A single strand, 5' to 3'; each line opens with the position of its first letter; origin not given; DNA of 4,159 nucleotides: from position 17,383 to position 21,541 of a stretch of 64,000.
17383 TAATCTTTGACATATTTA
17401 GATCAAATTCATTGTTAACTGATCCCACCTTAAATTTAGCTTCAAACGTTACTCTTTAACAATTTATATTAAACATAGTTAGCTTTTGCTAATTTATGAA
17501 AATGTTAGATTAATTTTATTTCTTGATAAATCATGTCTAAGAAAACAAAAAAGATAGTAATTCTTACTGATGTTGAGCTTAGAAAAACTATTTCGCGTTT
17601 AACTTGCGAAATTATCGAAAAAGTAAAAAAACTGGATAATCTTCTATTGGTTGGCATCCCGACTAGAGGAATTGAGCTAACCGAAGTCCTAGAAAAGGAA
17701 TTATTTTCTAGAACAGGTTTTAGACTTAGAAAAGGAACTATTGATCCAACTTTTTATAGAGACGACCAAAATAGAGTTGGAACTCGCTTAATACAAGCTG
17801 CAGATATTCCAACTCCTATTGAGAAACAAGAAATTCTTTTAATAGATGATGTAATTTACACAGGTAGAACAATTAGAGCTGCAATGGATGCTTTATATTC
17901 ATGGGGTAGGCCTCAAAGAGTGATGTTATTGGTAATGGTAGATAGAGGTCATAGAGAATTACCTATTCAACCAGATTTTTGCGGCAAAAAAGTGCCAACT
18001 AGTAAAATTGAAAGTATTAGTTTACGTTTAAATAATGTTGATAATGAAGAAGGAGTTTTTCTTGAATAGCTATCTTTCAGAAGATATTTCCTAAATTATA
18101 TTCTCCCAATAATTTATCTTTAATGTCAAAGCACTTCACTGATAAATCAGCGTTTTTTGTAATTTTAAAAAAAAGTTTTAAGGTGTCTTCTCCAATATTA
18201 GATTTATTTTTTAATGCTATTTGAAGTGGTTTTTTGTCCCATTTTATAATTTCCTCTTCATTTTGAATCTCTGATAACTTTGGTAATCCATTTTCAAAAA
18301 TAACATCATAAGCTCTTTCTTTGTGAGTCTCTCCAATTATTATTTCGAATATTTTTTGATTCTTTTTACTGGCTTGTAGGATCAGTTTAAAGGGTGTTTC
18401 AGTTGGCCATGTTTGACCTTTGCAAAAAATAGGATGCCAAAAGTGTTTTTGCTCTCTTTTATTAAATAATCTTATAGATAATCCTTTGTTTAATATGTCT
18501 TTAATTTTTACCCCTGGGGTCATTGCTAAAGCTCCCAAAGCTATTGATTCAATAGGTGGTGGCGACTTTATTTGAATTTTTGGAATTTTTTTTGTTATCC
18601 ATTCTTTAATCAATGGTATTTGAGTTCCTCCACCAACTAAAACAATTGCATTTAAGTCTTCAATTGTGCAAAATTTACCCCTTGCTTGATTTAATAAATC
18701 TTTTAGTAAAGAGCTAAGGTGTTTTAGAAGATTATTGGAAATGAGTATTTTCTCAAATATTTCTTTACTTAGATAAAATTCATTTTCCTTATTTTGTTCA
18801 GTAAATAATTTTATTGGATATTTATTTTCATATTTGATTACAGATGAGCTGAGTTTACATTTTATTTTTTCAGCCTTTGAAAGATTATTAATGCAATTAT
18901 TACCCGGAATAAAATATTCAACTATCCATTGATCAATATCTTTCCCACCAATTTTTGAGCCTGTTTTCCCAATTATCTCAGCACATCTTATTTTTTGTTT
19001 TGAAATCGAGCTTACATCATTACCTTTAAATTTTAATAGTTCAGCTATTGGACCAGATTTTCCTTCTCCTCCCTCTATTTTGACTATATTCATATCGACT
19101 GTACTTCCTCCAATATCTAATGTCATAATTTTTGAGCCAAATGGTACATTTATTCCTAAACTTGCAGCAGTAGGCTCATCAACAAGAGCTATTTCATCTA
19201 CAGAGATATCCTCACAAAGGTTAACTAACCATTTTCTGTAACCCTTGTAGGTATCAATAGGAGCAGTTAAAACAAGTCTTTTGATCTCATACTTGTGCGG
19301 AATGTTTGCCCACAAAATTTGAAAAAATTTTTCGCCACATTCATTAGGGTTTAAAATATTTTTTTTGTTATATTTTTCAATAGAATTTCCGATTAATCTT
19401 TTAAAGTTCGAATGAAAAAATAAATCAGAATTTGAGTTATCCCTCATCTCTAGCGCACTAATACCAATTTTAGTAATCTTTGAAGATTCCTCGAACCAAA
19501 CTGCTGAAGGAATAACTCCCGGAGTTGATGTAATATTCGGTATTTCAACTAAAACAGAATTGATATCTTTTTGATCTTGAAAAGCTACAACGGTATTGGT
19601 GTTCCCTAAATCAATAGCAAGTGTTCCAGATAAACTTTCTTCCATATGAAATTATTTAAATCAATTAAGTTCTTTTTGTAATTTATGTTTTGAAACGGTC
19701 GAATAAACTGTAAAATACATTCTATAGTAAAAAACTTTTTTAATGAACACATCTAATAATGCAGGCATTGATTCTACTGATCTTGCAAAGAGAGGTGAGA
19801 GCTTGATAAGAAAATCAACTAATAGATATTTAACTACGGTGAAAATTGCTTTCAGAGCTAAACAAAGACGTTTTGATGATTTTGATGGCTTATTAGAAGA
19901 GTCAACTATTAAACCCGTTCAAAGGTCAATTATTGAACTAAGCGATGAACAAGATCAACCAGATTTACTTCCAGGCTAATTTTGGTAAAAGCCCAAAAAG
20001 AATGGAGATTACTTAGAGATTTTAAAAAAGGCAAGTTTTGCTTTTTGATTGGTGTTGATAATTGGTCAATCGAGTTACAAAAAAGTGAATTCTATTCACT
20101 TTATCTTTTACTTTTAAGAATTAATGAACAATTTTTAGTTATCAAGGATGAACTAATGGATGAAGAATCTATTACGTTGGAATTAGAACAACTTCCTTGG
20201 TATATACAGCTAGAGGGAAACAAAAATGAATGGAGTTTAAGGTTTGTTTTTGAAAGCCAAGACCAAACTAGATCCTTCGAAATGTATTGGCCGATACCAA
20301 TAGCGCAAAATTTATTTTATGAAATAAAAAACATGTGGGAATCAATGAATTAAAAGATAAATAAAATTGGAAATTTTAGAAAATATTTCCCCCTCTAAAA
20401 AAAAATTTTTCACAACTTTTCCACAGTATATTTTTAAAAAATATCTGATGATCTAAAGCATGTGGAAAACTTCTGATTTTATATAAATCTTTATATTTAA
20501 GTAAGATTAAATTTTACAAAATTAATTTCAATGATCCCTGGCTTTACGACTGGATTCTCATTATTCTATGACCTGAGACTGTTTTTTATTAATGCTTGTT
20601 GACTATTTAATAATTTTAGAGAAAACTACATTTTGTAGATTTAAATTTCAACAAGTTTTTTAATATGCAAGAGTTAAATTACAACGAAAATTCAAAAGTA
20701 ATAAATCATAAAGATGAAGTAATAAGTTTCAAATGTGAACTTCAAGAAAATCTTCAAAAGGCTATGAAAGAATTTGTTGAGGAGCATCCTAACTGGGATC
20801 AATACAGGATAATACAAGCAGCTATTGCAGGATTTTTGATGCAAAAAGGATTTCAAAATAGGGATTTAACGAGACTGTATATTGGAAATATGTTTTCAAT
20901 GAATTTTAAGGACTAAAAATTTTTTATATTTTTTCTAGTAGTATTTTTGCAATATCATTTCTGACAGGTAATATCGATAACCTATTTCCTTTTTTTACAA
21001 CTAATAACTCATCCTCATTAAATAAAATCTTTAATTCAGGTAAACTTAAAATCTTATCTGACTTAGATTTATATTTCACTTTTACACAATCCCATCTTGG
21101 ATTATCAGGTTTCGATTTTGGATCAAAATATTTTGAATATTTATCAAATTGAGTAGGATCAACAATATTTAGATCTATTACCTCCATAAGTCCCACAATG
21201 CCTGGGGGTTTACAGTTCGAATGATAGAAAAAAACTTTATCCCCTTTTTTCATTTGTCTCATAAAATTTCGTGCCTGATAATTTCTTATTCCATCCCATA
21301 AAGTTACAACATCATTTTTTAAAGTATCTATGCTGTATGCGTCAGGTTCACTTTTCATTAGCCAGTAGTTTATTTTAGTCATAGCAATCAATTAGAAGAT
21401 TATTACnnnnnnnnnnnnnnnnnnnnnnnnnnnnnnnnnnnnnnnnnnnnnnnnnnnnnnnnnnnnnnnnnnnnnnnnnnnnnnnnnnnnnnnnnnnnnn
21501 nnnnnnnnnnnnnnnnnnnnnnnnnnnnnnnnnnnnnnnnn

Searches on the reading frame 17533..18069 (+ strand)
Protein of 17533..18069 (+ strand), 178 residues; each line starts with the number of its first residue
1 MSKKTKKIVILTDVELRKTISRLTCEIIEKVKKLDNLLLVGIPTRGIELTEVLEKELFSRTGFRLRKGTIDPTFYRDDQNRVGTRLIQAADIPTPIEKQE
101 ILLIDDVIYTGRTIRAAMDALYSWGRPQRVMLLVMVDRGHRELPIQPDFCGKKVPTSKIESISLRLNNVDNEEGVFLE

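Call 49: search_protein_families(library=pfam, proteins=[window:17533-18069:+])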
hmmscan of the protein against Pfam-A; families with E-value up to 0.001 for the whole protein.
window:17533-18069:+ (178 aa): 2 families
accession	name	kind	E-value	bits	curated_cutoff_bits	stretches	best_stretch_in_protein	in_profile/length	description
PF00156.33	Pribosyltran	-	2.4e-13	50.1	26.3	1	18-147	13-135/158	Phosphoribosyl transferase domain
PF14681.12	UPRTase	-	0.00014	21.8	27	1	90-136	112-159/206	Uracil phosphoribosyltransferase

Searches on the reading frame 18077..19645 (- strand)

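Call 49: search_protein_families(library=pfam, proteins=[window:18077-19645:-])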
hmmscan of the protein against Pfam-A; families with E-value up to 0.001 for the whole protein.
window:18077-19645:- (522 aa): 2 families
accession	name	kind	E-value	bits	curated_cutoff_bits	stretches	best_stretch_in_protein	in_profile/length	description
PF00012.26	HSP70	-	5.1e-22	78.3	20.6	1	232-376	221-371/599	Hsp70 protein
PF06723.19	MreB_Mbl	-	8.2e-15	54.9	27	2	221-376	164-319/327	MreB/Mbl protein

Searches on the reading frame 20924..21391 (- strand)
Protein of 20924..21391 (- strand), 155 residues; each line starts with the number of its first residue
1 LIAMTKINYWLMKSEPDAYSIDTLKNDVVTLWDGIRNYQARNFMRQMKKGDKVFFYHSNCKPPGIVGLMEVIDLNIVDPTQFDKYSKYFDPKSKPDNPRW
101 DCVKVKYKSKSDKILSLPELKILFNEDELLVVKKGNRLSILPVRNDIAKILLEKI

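Call 49: search_protein_families(library=pfam, proteins=[window:20924-21391:-])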
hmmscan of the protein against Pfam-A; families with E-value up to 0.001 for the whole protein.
window:20924-21391:- (155 aa): 1 family
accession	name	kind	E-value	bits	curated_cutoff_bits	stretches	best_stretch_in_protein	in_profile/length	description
PF01878.24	EVE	-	1.9e-52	177.6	23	1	8-153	1-144/145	EVE domain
